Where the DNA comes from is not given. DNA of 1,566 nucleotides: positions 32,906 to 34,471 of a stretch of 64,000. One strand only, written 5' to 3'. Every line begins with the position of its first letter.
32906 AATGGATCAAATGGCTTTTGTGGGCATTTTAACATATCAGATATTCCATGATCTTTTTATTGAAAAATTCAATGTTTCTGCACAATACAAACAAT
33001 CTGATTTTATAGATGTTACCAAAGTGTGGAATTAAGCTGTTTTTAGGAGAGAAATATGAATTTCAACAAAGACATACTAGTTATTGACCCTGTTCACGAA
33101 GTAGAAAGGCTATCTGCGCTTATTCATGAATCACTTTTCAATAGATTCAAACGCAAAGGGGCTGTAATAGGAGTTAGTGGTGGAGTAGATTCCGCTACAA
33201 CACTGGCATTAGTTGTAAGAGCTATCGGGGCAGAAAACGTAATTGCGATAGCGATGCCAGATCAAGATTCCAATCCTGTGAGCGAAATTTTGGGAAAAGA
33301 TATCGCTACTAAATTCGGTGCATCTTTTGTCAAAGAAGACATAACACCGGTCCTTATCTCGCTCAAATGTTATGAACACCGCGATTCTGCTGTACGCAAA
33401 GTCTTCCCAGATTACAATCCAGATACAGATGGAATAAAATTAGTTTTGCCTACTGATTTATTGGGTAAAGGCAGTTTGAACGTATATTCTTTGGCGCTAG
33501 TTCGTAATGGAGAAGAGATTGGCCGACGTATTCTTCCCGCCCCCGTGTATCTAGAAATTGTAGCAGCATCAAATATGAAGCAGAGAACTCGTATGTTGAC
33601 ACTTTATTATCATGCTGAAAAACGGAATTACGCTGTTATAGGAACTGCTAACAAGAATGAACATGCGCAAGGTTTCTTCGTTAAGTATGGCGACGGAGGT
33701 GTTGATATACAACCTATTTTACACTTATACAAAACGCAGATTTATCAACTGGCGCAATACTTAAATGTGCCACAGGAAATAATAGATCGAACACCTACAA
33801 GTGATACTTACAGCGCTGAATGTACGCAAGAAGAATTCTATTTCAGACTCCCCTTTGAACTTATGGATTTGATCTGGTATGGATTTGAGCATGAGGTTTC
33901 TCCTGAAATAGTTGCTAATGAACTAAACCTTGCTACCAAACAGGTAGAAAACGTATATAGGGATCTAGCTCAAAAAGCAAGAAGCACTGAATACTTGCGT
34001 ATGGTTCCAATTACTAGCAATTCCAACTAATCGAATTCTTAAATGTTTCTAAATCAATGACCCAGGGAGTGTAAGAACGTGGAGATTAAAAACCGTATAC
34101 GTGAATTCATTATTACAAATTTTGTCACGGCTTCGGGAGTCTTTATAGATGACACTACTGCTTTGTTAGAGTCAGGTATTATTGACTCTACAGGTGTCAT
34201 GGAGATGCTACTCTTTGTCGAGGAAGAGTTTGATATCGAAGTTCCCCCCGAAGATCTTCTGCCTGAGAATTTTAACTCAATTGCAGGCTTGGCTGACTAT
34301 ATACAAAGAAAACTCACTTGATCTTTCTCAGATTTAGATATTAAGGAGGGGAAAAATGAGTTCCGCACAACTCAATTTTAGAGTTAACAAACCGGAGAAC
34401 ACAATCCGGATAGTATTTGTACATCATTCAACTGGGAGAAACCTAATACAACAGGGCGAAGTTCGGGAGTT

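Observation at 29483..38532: IS inverted-repeat tips bracket an AT-rich seven-gene biosynthetic cassette (transposon-like unit)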

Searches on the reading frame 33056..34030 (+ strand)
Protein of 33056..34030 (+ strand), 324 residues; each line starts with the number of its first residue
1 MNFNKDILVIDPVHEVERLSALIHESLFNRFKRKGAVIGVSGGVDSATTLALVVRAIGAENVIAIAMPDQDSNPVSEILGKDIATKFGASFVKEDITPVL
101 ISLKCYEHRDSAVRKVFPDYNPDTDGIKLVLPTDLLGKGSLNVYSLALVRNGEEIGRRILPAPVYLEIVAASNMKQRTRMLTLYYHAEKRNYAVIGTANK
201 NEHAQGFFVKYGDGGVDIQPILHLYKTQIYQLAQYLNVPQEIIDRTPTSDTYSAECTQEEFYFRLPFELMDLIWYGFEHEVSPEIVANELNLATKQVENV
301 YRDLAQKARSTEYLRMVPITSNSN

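Call 7: search_protein_families(library=pfam, proteins=[window:33056-34030:+])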
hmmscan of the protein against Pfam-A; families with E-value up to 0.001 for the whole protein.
window:33056-34030:+ (324 aa): 1 family
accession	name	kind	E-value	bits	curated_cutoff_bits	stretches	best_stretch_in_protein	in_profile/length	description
PF02540.23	NAD_synthase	-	1.4e-49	168.9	21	2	169-302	99-230/242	NAD synthase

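Call 11: search_protein_families(library=ncbifam, proteins=[window:33056-34030:+], max_evalue=0.01)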
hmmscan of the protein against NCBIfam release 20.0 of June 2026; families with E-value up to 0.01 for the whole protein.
window:33056-34030:+ (324 aa): 10 families
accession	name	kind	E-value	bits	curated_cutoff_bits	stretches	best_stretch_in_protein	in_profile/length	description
NF002048.0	PRK00876.1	subfamily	6.7e-127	422.8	313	1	3-320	7-322/330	NAD(+) synthase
NF010587.0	PRK13980.1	equivalog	9.5e-54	182.4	255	2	169-320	111-257/267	NAD+ synthase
TIGR00552.1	nadE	equivalog_domain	9.5e-45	152.8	63.65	2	168-318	106-241/251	NAD(+) synthase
NF001979.1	PRK00768.1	equivalog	4.1e-29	101.9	250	2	172-255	133-216/266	NAD(+) synthase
NF010588.0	PRK13981.1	equivalog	1.7e-25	89.5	479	2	169-288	370-495/546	NAD+ synthase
NF000848.1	PRK00074.1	equivalog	1.5e-07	30.4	400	1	2-65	182-245/512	glutamine-hydrolyzing GMP synthase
TIGR00884.1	guaA_Cterm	equivalog_domain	3.6e-07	29.8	338.75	1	31-64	14-46/310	glutamine-hydrolyzing GMP synthase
NF002730.0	PRK02628.1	equivalog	7.2e-06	24.4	473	1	31-93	357-424/677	NAD(+) synthase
TIGR00268.2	TIGR00268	equivalog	4e-05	23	150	1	34-67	14-47/259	ATP-dependent sacrificial sulfur transferase LarE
TIGR00364.1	TIGR00364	equivalog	0.0034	17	150.3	0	36-66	1-29/201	7-cyano-7-deazaguanine synthase QueC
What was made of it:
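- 33056..34030 (+): Gene 3: NadE-like PP-loop ATP pyrophosphatase, 324 aa. calls 7, 11 (NF002048, 423 bits) and 66.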

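Call 66: search_solved_structures(query=window:33056-34030:+, max_evalue=0.001)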
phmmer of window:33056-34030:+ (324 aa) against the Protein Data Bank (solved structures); distinct sequences matched with E-value up to 0.001: 19.
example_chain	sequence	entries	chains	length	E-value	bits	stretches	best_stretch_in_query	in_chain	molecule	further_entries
2e18_A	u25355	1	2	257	1e-33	120.2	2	170-319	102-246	NH(3)-dependent NAD(+) synthetase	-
3fiu_A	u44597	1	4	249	2.6e-23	86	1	167-261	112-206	NH(3)-dependent NAD(+) synthetase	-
3p52_A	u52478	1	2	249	8.5e-22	81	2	168-261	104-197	NH(3)-dependent NAD(+) synthetase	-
1xng_A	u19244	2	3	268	2.1e-20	76.4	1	171-273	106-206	NH(3)-dependent NAD(+) synthetase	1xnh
3q4g_A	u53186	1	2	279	1.3e-18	70.5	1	163-276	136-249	NH(3)-dependent NAD(+) synthetase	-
3dpi_A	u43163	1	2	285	2.5e-16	63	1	171-271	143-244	NAD+ synthetase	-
6kv3_A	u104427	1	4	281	3.4e-16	62.6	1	164-253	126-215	NH(3)-dependent NAD(+) synthetase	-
5wp0_A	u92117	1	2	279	4e-16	62.3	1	170-253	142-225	NH(3)-dependent NAD(+) synthetase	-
4q16_A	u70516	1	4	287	1.3e-15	60.7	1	171-253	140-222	NH(3)-dependent NAD(+) synthetase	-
4xfd_A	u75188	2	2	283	2.7e-15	59.6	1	171-251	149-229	NH(3)-dependent NAD(+) synthetase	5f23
4f4h_A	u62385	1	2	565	1.3e-14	57.4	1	34-100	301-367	Glutamine dependent NAD+ synthetase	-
5kha_A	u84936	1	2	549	1.9e-14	56.9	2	30-97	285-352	Glutamine-dependent NAD+ synthetase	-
1ee1_A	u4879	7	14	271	2.5e-14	56.4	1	172-259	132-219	NH(3)-DEPENDENT NAD(+) SYNTHETASE | NAD SYNTHETASE | PROTEIN (NAD SYNTHETASE)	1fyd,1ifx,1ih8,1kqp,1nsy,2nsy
6c8q_A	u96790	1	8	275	3.5e-14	56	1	169-253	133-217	NH(3)-dependent NAD(+) synthetase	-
3n05_A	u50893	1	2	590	6.2e-14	55.2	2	167-242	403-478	NH(3)-dependent NAD(+) synthetase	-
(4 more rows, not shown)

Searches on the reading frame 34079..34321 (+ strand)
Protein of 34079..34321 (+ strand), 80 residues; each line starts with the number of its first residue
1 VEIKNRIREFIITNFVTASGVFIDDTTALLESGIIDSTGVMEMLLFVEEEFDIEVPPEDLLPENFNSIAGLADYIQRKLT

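Call 7: search_protein_families(library=pfam, proteins=[window:34079-34321:+])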
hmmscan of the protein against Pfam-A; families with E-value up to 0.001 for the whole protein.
window:34079-34321:+ (80 aa): 1 family
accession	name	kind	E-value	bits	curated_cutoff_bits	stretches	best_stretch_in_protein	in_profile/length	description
PF00550.31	PP-binding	-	4.6e-07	30.4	20.8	1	23-75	18-67/67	Phosphopantetheine attachment site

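Call 11: search_protein_families(library=ncbifam, proteins=[window:34079-34321:+], max_evalue=0.01)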
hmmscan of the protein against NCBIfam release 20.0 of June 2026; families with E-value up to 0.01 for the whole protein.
window:34079-34321:+ (80 aa): 16 families
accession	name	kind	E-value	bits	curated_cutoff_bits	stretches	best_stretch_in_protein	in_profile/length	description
NF058660.1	cispen_ACP_AmcB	equivalog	7.4e-11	42.1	80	1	3-78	2-78/80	cispentacin biosynthesis acyl carrier protein AmcB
NF009104.0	PRK12449.1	equivalog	7.7e-09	35.4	70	1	3-80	6-80/80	acyl carrier protein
NF052616.1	ACP_for_OlsHI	equivalog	2.9e-08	34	130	1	2-78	3-80/83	ornithine lipid biosynthesis acyl carrier protein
NF003464.0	PRK05087.1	equivalog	4.4e-08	33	68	1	1-67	1-66/78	D-alanine--poly(phosphoribitol) ligase subunit DltC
NF005480.0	PRK07081.1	equivalog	1.7e-07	31.1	72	1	4-76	2-74/83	acyl carrier protein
NF005798.0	PRK07639.1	equivalog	2.3e-06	27.9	100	1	24-77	27-80/91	petrobactin biosynthesis protein AsbD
NF002150.0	PRK00982.1-4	subfamily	3.4e-06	27.2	66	1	2-78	5-78/80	acyl carrier protein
TIGR00517.1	acyl_carrier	equivalog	6.1e-06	26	70.45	1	30-78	30-76/77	acyl carrier protein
NF002148.0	PRK00982.1-2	subfamily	1e-05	25.3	71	1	23-78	24-77/79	acyl carrier protein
NF006031.0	PRK08172.1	equivalog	2.1e-05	25.1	76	1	1-78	3-77/82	acyl carrier protein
NF002149.0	PRK00982.1-3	equivalog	2.1e-05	24.3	106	1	2-78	3-76/78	acyl carrier protein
TIGR01688.1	dltC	equivalog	2.8e-05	24.1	52.35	1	28-59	24-55/73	D-alanine--poly(phosphoribitol) ligase subunit 2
NF002151.0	PRK00982.1-5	equivalog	0.0003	20.8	92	1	3-77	4-75/78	acyl carrier protein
NF002147.0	PRK00982.1-1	equivalog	0.0005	19.9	84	1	17-77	28-79/83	acyl carrier protein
TIGR04069.1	ocin_ACP_rel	hypoth_equivalog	0.0011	19.4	70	1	35-74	37-76/77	peptide maturation system acyl carrier-related protein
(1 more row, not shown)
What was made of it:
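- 34079..34321 (+): Gene 4: stand-alone acyl/peptidyl carrier protein, 80 aa. calls 7, 11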
